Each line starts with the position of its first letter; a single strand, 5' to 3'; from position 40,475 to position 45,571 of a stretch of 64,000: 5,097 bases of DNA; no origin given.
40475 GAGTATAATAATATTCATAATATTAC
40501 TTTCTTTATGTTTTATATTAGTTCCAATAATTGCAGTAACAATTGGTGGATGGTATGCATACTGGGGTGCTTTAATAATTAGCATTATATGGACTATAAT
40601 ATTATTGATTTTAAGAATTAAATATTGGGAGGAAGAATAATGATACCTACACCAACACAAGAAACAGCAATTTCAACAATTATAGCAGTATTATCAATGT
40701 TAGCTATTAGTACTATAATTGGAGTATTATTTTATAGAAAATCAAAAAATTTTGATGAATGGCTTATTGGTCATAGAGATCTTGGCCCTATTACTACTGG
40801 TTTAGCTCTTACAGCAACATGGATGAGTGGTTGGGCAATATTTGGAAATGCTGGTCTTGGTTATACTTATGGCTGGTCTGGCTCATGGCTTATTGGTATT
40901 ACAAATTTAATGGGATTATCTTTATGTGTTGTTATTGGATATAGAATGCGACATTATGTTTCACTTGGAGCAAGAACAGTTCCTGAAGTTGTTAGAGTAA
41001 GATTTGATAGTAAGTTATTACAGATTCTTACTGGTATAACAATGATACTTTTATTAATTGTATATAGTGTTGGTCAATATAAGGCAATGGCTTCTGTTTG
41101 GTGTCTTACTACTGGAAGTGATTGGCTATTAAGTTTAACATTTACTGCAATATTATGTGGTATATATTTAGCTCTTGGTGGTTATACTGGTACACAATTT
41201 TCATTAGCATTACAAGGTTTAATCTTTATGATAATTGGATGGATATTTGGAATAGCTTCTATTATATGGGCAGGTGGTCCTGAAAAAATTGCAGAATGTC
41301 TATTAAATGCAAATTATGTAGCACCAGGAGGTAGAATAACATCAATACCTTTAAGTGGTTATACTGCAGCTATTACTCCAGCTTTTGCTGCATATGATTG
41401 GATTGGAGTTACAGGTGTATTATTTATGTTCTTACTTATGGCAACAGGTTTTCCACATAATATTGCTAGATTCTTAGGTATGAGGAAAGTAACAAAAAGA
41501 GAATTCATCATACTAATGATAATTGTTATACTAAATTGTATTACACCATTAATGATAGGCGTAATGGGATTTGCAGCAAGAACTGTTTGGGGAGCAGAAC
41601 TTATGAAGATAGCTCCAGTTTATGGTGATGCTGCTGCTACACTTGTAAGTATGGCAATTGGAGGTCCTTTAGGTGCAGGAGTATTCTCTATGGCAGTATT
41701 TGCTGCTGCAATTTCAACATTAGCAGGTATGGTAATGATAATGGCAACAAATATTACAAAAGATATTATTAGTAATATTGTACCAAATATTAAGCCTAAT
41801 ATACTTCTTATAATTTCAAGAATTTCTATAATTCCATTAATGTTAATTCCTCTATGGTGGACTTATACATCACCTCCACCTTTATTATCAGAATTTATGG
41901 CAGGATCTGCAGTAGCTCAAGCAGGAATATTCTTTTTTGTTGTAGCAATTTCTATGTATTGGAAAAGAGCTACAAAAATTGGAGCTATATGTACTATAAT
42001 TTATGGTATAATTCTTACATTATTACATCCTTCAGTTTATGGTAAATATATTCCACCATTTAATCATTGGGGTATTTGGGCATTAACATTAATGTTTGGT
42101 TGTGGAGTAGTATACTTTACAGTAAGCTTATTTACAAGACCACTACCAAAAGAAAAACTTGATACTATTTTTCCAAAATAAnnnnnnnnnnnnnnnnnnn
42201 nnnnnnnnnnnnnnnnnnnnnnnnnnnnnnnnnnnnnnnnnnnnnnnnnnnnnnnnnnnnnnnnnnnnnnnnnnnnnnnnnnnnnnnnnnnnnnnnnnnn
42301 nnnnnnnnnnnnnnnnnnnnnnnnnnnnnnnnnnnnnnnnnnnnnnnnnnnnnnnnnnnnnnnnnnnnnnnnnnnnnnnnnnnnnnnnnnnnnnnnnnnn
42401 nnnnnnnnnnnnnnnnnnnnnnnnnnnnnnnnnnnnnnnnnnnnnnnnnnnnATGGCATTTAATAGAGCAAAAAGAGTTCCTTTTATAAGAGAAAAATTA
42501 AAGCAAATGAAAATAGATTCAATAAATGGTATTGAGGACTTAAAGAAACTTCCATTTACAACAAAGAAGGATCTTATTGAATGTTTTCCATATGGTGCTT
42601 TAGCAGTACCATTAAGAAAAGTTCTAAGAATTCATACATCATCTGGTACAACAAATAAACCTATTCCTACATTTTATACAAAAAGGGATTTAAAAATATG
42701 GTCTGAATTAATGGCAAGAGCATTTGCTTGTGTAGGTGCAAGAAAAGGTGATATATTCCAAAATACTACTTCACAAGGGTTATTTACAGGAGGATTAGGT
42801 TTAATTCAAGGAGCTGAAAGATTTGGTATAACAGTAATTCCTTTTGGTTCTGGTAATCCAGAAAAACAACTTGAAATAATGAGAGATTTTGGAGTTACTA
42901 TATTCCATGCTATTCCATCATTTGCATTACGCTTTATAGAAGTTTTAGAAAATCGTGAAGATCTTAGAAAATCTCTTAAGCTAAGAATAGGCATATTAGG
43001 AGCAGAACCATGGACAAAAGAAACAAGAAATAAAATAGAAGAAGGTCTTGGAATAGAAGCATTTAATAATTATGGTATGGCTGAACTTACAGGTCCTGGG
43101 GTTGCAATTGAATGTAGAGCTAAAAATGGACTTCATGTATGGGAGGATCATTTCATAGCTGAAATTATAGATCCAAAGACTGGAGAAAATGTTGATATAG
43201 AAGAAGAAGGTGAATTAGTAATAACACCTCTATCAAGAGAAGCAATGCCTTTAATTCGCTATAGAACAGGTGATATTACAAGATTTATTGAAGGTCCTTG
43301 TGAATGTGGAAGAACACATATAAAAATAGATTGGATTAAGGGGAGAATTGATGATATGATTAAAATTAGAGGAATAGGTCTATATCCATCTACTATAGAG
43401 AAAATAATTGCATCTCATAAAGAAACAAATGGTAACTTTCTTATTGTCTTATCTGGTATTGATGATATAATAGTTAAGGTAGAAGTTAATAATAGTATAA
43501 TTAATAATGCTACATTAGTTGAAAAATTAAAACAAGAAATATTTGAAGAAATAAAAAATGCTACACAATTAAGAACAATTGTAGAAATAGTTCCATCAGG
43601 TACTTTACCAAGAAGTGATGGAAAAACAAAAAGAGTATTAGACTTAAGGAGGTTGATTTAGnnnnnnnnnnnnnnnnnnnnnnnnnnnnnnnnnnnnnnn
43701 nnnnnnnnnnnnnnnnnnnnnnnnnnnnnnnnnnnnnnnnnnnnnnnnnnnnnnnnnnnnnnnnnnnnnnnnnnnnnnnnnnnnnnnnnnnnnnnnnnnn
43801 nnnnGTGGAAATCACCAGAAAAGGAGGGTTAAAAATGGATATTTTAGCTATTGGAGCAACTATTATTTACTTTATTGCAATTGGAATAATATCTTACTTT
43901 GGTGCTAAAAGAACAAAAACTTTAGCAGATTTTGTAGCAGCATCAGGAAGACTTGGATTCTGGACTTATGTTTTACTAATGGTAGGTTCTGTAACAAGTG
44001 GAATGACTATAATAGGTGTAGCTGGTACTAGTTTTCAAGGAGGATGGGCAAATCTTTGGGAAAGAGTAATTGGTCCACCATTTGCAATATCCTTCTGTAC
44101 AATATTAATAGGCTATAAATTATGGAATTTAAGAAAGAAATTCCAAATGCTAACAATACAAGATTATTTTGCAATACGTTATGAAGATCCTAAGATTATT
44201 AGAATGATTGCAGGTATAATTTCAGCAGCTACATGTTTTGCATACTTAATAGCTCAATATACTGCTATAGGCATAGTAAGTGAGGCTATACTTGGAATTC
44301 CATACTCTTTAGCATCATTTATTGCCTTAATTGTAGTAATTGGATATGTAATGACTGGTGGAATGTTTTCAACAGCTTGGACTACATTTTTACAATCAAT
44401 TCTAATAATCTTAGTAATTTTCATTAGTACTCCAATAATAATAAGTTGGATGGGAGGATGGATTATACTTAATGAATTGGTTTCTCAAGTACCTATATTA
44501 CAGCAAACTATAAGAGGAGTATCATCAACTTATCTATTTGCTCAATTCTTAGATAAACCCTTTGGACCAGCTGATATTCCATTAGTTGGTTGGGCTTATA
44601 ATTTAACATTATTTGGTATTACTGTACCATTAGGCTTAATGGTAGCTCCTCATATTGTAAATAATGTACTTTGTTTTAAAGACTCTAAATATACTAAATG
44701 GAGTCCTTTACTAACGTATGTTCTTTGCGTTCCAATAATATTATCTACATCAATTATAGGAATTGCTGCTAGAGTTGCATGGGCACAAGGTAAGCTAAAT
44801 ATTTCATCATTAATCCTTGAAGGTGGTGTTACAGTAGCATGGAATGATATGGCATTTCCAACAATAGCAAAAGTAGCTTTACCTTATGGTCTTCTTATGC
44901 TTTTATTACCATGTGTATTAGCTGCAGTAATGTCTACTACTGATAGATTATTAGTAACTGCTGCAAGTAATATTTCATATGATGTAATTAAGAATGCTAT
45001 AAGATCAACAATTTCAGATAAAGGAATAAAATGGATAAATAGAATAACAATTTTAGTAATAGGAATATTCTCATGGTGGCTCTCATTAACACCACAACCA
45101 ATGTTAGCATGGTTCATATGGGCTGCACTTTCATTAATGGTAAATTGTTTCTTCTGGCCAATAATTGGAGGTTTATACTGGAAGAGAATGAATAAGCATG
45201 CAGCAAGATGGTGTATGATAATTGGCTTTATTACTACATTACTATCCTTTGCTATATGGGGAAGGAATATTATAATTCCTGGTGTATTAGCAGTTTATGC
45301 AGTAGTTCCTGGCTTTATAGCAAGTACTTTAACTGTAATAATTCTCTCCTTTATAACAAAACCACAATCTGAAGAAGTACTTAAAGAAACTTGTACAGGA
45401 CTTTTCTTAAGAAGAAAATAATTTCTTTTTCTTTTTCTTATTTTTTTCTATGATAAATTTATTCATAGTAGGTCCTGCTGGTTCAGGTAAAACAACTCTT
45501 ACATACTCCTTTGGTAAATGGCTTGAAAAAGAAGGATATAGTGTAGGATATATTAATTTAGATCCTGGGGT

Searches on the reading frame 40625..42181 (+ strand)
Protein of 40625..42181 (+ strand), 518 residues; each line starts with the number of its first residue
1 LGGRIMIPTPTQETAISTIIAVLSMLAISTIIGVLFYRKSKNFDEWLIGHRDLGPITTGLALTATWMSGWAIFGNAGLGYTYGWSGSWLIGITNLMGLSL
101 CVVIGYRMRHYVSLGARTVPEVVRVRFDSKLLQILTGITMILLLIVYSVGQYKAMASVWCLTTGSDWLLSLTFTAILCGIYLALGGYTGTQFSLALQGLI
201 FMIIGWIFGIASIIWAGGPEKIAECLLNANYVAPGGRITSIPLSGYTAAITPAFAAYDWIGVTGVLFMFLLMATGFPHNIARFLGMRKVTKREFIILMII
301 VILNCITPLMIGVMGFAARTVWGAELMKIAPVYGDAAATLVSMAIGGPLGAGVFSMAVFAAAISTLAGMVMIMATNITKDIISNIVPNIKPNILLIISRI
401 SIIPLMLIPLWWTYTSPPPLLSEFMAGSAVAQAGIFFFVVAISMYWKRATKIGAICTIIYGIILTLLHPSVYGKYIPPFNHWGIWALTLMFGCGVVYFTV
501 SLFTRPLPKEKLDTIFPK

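Call 94: search_protein_families(library=pfam, proteins=[window:40625-42181:+], max_evalue=0.00001)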
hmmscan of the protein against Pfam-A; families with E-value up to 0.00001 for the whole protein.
window:40625-42181:+ (518 aa): 1 family
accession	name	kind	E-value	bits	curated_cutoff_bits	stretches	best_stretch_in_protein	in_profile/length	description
PF00474.23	SSF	-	1.1e-34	120.5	22.8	1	47-461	2-406/406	Sodium:solute symporter family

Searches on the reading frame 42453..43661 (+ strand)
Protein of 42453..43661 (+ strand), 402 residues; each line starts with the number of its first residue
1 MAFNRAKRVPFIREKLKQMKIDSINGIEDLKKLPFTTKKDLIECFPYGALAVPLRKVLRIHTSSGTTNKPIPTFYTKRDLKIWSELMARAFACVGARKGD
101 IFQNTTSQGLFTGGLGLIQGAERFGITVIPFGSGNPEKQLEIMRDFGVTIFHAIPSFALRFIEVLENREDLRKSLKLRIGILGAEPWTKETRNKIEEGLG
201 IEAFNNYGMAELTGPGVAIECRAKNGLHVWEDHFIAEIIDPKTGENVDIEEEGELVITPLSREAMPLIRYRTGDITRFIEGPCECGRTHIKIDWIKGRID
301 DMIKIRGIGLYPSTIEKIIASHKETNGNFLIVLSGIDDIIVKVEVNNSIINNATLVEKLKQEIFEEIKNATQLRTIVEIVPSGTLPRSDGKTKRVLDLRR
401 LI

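Call 94: search_protein_families(library=pfam, proteins=[window:42453-43661:+], max_evalue=0.00001)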
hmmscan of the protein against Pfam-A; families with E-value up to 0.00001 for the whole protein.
window:42453-43661:+ (402 aa): 2 families
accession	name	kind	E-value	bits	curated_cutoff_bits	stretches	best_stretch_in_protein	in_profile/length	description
PF14535.12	AMP-binding_C_2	-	9.2e-19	67.9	25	1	307-399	1-96/96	AMP-binding enzyme C-terminal domain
PF00501.34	AMP-binding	-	7.8e-13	48.4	29.9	1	60-257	167-374/384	AMP-binding enzyme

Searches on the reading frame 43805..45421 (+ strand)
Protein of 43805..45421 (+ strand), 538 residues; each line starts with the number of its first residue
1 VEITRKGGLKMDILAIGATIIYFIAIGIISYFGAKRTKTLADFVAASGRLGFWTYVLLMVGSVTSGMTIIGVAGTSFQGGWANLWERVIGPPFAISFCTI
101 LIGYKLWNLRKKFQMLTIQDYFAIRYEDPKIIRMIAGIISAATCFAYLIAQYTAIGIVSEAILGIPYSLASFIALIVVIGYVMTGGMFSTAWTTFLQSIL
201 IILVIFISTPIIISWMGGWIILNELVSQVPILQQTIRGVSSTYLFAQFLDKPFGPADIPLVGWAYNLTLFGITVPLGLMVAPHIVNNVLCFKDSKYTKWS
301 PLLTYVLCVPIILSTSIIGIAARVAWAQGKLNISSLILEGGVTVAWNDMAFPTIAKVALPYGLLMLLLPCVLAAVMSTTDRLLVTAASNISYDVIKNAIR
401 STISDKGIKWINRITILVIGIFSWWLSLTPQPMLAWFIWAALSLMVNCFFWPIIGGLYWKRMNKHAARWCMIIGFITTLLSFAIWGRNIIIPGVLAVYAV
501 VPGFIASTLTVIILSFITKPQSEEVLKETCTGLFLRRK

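Call 94: search_protein_families(library=pfam, proteins=[window:43805-45421:+], max_evalue=0.00001)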
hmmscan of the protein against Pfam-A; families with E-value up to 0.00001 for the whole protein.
window:43805-45421:+ (538 aa): 1 family
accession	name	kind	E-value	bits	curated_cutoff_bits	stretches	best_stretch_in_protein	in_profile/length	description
PF00474.23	SSF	-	1.7e-48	165.9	22.8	1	43-474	1-406/406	Sodium:solute symporter family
